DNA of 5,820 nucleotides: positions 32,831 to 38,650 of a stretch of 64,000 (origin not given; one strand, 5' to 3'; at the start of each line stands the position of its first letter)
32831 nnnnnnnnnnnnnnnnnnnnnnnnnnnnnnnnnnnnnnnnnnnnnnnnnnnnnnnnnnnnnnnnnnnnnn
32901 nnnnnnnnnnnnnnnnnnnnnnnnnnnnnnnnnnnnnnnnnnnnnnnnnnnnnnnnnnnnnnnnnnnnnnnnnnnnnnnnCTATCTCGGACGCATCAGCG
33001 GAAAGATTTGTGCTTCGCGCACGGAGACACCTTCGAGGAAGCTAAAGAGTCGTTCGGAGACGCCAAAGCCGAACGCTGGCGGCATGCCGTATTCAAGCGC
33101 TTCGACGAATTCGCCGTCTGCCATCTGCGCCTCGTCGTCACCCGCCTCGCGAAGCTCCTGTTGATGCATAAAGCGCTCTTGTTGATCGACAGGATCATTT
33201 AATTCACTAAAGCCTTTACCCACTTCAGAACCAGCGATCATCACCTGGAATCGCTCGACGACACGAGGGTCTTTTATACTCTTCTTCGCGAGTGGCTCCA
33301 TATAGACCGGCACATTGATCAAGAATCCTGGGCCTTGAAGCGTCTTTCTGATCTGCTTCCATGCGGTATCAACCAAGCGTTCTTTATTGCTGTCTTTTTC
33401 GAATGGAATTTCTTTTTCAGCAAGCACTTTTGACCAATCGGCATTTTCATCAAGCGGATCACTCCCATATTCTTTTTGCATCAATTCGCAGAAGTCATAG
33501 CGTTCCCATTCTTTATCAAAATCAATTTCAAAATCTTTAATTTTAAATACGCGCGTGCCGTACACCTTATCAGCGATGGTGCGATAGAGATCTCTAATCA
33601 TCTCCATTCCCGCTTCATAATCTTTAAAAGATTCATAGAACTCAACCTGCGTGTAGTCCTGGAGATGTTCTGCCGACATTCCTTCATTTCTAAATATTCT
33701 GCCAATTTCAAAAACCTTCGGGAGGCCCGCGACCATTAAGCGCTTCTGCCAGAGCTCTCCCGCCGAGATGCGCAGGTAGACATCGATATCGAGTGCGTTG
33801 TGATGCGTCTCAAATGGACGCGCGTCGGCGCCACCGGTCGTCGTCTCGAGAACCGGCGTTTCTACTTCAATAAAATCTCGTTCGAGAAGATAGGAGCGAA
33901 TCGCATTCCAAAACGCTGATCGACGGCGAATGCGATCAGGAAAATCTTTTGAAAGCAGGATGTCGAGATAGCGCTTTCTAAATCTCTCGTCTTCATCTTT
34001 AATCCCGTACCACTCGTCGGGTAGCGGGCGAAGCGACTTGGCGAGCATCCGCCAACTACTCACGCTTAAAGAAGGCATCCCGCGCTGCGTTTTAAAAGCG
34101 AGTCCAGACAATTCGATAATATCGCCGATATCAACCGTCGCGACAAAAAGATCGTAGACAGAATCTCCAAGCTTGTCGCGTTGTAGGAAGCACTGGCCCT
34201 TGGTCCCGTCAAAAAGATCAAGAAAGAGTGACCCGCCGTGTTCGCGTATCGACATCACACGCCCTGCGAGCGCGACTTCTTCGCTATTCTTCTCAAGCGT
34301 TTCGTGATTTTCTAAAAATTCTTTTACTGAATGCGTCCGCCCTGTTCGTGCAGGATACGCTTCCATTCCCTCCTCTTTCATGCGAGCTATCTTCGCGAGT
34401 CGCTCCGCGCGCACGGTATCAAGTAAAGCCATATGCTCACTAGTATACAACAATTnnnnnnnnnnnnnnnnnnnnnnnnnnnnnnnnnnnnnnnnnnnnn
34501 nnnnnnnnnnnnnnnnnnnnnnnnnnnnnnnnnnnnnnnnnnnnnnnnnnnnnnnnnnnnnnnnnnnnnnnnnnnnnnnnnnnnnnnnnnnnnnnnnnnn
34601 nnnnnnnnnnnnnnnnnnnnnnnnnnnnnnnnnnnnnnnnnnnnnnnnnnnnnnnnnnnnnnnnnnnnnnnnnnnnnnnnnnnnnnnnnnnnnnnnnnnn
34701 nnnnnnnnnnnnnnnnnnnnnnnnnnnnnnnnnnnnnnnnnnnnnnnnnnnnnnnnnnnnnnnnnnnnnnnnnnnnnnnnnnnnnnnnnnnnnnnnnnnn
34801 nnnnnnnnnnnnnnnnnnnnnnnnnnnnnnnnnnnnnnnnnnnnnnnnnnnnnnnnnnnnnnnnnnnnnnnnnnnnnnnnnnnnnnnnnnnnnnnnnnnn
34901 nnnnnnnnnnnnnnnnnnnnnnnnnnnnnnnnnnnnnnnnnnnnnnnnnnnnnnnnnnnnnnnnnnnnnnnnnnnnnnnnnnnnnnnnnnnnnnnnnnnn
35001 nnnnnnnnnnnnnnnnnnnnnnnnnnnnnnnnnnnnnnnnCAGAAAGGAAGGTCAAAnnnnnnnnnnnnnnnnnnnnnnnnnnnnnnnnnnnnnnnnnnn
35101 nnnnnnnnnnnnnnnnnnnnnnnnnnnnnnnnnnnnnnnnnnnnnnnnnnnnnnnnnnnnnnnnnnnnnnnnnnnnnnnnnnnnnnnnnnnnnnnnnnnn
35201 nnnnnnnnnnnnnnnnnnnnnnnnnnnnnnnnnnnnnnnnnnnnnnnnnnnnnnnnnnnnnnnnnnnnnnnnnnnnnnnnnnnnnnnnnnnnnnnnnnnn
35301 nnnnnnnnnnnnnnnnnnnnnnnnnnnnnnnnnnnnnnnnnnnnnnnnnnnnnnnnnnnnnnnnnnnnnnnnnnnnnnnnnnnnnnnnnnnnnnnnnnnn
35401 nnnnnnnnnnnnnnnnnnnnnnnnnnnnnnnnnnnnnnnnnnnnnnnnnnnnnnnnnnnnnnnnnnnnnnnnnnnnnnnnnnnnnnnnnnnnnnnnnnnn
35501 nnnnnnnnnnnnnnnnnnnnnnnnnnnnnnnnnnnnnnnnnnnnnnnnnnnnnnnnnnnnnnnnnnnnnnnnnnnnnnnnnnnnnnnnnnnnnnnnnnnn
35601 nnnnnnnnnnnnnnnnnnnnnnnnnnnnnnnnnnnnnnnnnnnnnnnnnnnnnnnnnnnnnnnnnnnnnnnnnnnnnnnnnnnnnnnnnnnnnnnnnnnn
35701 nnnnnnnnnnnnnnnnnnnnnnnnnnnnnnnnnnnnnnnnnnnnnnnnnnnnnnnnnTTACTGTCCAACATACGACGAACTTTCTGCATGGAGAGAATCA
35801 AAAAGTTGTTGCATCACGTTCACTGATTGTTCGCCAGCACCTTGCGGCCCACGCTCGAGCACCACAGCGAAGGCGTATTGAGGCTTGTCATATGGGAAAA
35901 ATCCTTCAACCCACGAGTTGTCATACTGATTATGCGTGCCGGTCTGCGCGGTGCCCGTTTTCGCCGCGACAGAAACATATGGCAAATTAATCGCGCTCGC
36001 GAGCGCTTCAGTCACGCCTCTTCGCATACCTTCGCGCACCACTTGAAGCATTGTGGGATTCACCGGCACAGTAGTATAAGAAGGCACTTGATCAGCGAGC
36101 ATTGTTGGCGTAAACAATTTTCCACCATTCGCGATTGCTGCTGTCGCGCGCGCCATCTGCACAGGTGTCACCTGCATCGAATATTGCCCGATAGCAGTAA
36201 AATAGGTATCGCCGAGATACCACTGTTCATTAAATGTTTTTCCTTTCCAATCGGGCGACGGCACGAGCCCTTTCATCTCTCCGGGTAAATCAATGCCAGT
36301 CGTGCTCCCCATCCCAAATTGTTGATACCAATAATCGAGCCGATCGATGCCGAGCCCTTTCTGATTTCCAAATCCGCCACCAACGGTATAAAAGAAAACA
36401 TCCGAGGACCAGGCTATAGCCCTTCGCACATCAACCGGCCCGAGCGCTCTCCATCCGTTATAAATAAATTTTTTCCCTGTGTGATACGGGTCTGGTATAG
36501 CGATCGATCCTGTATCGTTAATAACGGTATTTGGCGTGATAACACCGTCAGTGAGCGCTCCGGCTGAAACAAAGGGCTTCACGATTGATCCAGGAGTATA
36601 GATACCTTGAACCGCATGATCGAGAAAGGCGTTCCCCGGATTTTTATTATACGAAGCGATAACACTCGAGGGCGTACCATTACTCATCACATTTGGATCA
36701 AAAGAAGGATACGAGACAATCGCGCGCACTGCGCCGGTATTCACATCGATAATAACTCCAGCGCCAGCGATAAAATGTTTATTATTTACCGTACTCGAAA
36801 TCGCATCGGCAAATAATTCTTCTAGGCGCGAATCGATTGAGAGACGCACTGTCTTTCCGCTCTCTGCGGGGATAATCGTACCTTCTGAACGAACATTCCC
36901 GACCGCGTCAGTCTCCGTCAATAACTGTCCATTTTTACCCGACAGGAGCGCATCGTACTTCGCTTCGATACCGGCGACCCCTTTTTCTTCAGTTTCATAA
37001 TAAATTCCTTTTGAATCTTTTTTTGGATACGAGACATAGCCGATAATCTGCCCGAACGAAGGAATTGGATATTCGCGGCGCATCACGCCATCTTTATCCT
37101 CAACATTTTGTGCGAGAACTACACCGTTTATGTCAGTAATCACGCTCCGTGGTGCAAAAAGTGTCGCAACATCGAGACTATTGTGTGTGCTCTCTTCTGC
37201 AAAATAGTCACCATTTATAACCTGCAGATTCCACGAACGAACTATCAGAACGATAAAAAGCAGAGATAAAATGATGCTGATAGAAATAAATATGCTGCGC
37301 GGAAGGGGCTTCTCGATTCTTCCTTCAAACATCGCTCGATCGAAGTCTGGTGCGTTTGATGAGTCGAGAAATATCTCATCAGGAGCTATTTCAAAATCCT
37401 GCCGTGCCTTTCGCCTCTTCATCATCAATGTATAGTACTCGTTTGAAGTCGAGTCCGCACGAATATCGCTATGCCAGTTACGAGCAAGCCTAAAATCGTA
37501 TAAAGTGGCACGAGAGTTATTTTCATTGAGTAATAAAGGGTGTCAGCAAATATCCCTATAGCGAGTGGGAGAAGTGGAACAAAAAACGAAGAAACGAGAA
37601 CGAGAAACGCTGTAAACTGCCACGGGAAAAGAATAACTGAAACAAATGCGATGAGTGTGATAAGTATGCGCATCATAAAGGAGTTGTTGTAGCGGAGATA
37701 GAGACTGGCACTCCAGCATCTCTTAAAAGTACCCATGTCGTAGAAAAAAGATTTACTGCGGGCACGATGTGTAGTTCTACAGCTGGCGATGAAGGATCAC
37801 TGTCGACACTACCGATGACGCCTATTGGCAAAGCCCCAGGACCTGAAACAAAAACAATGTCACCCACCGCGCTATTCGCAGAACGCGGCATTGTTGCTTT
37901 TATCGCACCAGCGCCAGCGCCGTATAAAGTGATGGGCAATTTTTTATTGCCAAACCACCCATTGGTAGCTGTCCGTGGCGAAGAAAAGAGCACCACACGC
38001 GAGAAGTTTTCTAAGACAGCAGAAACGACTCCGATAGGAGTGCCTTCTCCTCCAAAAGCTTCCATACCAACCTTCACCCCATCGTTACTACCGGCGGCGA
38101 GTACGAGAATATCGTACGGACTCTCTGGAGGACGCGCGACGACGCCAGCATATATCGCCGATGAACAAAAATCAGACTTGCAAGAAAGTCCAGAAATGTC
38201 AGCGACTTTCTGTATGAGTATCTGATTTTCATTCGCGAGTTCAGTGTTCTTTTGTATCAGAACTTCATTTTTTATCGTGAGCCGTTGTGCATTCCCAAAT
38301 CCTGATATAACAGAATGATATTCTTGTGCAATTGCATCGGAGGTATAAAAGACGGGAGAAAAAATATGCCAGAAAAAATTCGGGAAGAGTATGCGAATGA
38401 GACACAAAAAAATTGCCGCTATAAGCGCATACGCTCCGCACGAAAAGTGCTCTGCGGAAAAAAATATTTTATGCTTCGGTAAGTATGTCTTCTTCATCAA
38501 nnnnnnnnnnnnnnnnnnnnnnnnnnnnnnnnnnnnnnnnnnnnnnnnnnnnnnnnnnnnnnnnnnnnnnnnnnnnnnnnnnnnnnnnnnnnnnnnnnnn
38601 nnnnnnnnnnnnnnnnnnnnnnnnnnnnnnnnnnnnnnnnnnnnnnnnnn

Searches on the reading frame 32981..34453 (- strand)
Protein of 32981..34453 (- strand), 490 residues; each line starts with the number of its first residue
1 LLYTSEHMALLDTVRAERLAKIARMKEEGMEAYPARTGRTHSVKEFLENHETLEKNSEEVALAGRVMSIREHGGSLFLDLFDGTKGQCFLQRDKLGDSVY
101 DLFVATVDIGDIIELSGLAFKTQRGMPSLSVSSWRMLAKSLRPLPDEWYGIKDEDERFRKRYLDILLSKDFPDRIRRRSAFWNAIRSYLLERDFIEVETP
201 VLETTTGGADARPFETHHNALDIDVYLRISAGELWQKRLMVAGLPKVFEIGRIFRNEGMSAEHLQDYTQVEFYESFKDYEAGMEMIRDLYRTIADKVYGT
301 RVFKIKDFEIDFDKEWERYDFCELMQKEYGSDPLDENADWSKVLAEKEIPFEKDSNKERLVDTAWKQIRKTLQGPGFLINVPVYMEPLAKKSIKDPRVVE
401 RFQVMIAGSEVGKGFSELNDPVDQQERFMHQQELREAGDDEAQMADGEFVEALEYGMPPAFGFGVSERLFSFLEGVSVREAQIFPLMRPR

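Call 61: search_protein_families(library=pfam, proteins=[window:32981-34453:-], max_evalue=0.00001)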
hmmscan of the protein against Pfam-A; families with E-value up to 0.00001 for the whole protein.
window:32981-34453:- (490 aa): 2 families
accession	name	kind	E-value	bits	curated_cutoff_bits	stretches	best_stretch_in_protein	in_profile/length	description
PF00152.25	tRNA-synt_2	-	3.2e-65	220.6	25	1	153-487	1-307/308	tRNA synthetases class II (D, K and N)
PF01336.31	tRNA_anti-codon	-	1e-08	35.4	27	1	60-136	1-74/75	OB-fold nucleic acid binding domain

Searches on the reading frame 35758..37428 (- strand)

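Call 61: search_protein_families(library=pfam, proteins=[window:35758-37428:-], max_evalue=0.00001)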
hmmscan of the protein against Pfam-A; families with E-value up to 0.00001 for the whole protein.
window:35758-37428:- (556 aa): 2 families
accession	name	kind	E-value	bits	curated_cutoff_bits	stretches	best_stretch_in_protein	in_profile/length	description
PF00905.27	Transpeptidase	-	1.6e-57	195.4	22.1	1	222-542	1-297/299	Penicillin binding protein transpeptidase domain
PF03717.20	PBP_dimer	-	5.9e-10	40.3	24.4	1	117-182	107-178/180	Penicillin-binding Protein dimerisation domain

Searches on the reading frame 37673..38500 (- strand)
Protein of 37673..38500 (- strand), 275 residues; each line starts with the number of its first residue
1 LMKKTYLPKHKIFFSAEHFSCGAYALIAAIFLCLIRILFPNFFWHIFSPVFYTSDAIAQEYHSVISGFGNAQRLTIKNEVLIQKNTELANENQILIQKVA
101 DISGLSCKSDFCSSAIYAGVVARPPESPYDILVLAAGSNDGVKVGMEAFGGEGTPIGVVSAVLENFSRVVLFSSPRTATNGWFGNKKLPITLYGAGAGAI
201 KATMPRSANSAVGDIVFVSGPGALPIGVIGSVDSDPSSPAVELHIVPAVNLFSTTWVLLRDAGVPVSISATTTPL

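Call 61: search_protein_families(library=pfam, proteins=[window:37673-38500:-], max_evalue=0.00001)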
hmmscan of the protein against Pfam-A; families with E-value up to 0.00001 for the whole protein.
window:37673-38500:- (275 aa): 1 family
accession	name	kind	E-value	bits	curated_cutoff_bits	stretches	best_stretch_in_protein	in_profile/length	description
PF04085.20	MreC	-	8e-17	61.8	28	1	120-259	1-145/147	Rod shape-determining protein MreC, barrel core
